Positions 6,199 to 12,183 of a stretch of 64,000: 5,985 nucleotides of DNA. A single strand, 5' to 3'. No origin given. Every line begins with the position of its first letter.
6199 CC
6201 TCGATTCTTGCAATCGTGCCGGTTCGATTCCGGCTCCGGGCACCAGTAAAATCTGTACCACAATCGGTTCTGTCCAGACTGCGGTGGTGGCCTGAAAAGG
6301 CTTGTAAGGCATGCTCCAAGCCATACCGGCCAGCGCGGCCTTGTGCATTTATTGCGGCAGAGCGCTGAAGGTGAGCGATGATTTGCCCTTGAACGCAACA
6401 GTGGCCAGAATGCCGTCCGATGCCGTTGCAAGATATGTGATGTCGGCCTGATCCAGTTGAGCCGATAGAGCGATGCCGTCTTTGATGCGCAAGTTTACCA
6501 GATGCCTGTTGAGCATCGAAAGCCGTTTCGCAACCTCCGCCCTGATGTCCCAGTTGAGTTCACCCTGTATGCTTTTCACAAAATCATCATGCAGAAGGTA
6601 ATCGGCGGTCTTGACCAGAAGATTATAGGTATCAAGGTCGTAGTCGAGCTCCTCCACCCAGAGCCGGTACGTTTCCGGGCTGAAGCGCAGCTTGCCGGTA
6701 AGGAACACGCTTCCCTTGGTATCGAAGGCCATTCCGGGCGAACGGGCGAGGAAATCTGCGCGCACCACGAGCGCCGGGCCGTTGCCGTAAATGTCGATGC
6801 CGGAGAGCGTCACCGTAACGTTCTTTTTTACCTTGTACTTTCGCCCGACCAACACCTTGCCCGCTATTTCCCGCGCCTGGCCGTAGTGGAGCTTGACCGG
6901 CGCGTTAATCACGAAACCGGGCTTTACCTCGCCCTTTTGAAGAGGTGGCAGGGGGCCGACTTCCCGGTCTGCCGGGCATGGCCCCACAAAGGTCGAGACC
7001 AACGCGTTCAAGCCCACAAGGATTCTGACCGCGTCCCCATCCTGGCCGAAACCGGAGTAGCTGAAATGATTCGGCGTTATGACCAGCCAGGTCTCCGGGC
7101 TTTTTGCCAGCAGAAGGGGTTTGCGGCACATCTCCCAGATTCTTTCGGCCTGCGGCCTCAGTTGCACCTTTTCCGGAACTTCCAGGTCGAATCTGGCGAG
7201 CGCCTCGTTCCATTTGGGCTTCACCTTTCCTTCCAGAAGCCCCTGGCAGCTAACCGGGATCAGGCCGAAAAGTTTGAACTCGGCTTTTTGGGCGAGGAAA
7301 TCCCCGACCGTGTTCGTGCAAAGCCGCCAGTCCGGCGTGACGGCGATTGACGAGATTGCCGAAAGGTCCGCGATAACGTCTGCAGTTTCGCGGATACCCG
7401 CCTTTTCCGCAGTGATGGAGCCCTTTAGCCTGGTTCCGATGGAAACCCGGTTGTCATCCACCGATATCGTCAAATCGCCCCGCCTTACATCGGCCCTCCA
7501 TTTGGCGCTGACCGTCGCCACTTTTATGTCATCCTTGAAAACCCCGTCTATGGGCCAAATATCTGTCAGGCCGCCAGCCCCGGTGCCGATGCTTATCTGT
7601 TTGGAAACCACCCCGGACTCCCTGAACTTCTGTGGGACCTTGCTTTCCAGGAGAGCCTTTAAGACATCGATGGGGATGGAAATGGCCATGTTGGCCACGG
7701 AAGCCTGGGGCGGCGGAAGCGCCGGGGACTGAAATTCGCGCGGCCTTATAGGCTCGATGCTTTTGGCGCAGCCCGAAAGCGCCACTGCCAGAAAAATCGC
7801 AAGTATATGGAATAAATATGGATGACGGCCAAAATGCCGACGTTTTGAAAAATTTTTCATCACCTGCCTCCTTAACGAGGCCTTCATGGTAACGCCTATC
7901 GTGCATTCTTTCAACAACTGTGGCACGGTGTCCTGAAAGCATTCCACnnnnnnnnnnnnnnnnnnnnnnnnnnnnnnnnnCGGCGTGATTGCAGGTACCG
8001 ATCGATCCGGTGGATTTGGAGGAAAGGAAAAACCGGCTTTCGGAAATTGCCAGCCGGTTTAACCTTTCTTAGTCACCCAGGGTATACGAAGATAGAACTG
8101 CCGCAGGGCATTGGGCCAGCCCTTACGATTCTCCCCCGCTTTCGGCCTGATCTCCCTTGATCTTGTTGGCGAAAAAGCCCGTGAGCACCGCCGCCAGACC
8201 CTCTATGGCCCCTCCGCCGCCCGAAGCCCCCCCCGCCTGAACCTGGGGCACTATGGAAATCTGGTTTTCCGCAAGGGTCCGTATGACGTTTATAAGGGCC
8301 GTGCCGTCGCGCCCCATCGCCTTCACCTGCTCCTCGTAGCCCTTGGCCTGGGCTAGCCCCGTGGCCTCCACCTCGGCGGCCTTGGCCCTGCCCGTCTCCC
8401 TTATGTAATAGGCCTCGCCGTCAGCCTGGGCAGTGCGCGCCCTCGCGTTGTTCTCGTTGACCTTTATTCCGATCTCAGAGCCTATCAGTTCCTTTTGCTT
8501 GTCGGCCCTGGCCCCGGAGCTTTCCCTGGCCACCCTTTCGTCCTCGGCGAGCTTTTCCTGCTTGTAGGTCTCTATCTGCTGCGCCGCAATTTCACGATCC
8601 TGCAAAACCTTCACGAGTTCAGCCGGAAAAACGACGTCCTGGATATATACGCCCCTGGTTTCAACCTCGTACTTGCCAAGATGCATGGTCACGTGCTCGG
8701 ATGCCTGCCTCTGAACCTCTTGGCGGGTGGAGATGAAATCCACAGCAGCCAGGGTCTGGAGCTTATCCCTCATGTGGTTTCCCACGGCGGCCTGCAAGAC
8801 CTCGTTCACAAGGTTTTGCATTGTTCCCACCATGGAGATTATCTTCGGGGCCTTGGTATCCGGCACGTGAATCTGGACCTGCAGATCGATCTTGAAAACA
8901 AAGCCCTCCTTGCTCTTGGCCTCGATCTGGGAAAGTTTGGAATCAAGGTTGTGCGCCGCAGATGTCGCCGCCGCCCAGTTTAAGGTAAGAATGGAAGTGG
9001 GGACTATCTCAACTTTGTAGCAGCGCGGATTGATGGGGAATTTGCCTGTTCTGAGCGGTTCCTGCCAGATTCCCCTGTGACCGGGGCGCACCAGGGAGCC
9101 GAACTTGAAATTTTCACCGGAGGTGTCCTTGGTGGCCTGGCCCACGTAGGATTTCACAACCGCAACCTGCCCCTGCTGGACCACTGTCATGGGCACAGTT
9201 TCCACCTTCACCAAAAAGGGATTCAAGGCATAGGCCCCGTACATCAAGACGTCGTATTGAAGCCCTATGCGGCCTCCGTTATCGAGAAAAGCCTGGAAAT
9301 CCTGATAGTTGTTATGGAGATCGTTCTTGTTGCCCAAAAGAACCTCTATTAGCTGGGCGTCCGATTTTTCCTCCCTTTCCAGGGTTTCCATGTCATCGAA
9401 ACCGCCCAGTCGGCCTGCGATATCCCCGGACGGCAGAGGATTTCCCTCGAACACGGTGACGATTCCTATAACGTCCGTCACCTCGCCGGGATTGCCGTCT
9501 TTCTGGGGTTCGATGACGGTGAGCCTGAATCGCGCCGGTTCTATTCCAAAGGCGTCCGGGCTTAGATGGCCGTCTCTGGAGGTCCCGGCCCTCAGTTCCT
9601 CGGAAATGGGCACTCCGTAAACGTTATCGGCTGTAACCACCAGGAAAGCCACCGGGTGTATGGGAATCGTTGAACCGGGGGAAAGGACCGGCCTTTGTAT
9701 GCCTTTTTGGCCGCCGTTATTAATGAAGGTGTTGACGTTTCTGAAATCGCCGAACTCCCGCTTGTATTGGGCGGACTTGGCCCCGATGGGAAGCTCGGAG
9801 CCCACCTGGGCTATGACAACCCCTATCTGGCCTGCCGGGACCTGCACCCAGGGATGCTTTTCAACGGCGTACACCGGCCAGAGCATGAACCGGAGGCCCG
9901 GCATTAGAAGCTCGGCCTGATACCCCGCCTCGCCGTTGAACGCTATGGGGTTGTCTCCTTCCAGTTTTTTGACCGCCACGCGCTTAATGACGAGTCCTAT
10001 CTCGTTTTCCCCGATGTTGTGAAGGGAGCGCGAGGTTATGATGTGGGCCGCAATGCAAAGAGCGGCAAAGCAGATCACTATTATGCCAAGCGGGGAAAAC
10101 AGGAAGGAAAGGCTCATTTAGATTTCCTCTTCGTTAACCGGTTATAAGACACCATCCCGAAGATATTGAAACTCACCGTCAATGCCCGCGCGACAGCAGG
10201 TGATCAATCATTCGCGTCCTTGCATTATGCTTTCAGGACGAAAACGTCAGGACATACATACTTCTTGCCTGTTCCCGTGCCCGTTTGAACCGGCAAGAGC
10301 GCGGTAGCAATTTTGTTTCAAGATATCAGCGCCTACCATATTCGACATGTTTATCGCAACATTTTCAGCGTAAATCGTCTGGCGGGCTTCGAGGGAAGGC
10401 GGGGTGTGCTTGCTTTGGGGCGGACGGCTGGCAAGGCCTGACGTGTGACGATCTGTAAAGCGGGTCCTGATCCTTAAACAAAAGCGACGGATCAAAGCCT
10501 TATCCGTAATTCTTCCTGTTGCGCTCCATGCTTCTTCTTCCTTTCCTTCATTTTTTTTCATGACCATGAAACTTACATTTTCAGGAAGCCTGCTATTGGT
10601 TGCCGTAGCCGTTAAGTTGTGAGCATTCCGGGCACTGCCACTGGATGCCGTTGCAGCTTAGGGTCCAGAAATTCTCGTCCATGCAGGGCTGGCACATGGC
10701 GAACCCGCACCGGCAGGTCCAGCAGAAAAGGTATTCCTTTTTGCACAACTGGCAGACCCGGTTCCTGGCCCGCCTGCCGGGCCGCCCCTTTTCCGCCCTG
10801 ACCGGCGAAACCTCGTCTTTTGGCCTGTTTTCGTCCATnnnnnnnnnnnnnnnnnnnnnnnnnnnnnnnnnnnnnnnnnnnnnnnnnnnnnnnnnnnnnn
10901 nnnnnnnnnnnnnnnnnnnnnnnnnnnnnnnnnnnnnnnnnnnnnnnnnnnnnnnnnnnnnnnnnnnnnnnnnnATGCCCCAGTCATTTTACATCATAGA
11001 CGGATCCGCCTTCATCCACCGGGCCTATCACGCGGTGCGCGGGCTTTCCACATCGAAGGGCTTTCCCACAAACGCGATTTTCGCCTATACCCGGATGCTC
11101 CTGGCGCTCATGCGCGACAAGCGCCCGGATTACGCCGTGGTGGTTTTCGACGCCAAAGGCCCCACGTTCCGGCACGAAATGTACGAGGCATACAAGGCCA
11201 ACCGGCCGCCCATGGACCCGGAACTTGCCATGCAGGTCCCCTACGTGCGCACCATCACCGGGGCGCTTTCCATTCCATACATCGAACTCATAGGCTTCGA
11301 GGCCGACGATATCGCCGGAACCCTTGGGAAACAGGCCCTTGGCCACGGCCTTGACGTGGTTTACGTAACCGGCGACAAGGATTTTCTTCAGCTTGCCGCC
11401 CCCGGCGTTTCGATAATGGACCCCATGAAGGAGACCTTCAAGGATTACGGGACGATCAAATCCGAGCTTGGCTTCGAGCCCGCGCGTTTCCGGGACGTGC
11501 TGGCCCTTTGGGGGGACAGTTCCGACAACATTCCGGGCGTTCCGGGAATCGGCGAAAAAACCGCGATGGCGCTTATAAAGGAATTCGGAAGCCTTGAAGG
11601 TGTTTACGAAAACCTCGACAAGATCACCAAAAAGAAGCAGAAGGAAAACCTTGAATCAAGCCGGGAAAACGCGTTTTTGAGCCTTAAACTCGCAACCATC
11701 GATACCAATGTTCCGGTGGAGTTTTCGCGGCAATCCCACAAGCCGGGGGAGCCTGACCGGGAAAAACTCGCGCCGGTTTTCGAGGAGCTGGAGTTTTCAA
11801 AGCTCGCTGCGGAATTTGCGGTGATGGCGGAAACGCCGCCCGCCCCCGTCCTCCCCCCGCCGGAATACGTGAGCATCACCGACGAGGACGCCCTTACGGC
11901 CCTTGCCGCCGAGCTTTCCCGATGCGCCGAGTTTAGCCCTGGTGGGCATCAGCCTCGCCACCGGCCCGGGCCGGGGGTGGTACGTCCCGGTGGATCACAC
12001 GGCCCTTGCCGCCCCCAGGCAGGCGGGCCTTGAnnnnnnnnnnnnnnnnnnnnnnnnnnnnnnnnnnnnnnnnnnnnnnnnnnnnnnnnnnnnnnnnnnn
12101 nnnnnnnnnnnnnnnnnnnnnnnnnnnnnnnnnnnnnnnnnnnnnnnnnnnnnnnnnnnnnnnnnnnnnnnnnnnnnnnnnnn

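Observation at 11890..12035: Apparent frameshift in polA at the 3'-5' exonuclease motif region, in a proofreading domain that looks inactive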

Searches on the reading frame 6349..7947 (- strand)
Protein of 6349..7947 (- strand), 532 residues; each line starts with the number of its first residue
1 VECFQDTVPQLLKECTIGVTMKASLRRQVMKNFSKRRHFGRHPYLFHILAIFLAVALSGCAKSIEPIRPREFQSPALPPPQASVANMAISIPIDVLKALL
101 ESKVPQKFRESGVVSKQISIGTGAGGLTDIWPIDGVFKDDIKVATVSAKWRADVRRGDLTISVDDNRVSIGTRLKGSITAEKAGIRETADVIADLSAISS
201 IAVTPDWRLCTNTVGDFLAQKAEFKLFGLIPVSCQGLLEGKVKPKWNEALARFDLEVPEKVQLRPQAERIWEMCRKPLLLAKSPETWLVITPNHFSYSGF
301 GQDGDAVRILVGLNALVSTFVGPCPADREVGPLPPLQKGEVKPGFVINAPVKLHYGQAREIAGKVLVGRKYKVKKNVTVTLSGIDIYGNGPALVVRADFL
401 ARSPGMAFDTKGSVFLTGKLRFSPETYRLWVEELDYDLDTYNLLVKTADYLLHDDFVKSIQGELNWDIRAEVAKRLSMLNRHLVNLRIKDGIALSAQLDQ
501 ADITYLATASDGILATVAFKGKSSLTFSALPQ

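Call 31: find_encoding_contigs(protein=window:6349-7947:-, flank=10000, max_places=10)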
Protein window:6349-7947:- (532 aa): 1 contig read that carries it; 1 place shown.
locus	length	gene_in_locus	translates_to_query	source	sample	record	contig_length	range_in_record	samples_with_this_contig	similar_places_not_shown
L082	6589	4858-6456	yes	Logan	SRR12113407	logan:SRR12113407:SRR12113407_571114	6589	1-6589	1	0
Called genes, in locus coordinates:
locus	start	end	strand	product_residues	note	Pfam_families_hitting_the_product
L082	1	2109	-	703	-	?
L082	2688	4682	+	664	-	PF01145:Band_7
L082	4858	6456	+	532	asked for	PF14356:DUF4403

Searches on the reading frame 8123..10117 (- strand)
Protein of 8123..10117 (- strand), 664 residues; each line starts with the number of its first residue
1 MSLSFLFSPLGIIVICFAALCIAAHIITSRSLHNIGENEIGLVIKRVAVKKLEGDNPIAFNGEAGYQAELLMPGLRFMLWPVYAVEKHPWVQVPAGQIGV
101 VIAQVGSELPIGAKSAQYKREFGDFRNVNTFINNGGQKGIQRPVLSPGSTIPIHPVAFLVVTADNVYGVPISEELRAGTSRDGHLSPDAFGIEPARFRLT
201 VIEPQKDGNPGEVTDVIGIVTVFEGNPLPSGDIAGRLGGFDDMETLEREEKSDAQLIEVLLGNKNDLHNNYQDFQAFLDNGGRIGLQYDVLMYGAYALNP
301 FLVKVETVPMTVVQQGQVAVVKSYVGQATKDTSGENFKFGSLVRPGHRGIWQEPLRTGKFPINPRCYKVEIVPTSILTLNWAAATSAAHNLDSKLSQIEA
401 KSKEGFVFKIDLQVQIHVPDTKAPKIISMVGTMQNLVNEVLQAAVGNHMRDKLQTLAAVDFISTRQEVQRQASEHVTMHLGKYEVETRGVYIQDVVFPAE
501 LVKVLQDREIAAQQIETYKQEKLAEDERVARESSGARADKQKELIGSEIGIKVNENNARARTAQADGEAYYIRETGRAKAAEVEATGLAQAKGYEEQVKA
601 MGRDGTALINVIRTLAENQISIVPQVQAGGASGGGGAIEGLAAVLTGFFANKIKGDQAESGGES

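Call 17: find_encoding_contigs(protein=window:8123-10117:-, flank=10000, max_places=10)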
Protein window:8123-10117:- (664 aa): 1 contig read that carries it; 1 place shown.
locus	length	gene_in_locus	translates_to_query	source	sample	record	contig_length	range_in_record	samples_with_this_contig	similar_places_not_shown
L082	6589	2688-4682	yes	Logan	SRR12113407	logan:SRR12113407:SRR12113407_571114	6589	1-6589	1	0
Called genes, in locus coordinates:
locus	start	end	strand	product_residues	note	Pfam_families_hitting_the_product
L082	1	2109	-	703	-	?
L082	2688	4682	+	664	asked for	PF01145:Band_7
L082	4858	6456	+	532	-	PF14356:DUF4403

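Call 26: list_cluster_members(proteins=[P0001, L082:1-2109:-, window:10645-12030:+, window:10975-12030:+, window:11903-13621:+, window:11942-13621:+, window:11990-13621:+, window:12086-13621:+, window:12164-13621:+, L083:4240-5010:-])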
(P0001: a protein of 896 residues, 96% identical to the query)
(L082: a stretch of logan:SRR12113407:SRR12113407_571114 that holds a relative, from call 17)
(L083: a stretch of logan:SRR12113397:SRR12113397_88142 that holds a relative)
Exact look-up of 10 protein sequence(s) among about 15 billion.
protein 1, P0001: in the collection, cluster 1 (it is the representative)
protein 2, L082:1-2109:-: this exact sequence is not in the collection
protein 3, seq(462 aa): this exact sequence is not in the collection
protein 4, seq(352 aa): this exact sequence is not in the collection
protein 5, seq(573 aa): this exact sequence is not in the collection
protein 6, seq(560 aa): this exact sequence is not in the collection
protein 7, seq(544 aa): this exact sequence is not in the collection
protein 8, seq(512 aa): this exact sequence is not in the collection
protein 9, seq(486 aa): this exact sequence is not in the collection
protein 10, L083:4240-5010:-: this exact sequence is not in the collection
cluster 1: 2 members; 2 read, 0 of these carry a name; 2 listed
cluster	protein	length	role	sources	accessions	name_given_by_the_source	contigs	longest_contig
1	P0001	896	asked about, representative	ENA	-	-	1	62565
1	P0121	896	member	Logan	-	-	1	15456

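Call 27: find_encoding_contigs(protein=P0121, flank=10000, max_places=10)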
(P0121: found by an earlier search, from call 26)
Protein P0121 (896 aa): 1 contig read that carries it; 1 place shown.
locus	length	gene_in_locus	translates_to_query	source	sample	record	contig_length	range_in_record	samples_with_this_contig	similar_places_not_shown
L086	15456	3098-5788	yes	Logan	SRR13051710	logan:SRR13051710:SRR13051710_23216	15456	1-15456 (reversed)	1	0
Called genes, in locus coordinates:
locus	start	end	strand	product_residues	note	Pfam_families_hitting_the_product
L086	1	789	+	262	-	?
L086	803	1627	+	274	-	PF02673:BacA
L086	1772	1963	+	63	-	-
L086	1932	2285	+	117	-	PF12844:HTH_19, PF13560:HTH_31 (weak), PF01381:HTH_3, PF13443:HTH_26 (weak)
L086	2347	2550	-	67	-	PF20095:DUF6485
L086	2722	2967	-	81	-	-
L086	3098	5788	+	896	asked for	PF02739:5_3_exonuc_N, PF01367:5_3_exonuc, PF01612:DNA_pol_A_exo1, PF22619:DNA_polI_exo1, PF00476:DNA_pol_A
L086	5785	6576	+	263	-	PF13483:Lactamase_B_3, PF12706:Lactamase_B_2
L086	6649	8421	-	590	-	PF00069:Pkinase, PF07714:PK_Tyr_Ser-Thr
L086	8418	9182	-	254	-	PF13672:PP2C_2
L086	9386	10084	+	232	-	PF00912:Transgly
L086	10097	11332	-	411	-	PF01963:TraB_PrgY_gumN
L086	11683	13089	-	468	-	PF00657:Lipase_GDSL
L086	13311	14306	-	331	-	PF06662:C5-epim_C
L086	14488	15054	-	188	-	PF01558:POR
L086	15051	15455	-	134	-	?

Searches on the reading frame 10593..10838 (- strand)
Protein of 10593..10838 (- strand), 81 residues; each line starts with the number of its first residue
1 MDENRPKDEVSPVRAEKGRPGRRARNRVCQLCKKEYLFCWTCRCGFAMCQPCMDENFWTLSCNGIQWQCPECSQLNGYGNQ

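Call 35: find_encoding_contigs(protein=window:10593-10838:-, flank=10000, max_places=10)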
Protein window:10593-10838:- (81 aa): no gene with exactly this product is on record in the collection.

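Call 46: search_protein_families(library=pfam, proteins=[window:10593-10838:-], max_evalue=0.001)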
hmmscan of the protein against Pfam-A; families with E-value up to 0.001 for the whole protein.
window:10593-10838:- (81 aa): 0 families

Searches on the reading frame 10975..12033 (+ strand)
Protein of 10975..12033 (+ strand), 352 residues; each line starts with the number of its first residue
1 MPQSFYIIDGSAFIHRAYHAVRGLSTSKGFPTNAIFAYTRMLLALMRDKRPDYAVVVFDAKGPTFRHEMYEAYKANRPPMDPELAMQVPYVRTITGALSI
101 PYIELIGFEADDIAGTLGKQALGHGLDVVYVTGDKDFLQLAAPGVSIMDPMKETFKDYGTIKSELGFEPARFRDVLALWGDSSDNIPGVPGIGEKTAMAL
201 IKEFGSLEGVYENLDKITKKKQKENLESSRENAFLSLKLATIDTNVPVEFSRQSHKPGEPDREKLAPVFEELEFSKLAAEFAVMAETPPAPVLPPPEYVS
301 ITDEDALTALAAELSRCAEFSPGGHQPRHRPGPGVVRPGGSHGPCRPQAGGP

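Call 16: find_encoding_contigs(protein=window:10975-12033:+, flank=3000, max_places=10)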
Protein window:10975-12033:+ (352 aa): no gene with exactly this product is on record in the collection.

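Call 39: search_protein_families(library=pfam, proteins=[window:10975-12030:+])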
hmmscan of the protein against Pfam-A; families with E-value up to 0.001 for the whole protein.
seq(352 aa): 2 families
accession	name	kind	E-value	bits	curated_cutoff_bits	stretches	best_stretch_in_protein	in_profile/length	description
PF02739.22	5_3_exonuc_N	-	6.7e-51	172.7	34.3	1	5-153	2-150/164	5'-3' exonuclease, N-terminal resolvase-like domain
PF01367.25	5_3_exonuc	-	1.3e-34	119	40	1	168-262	2-96/97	5'-3' exonuclease, C-terminal SAM fold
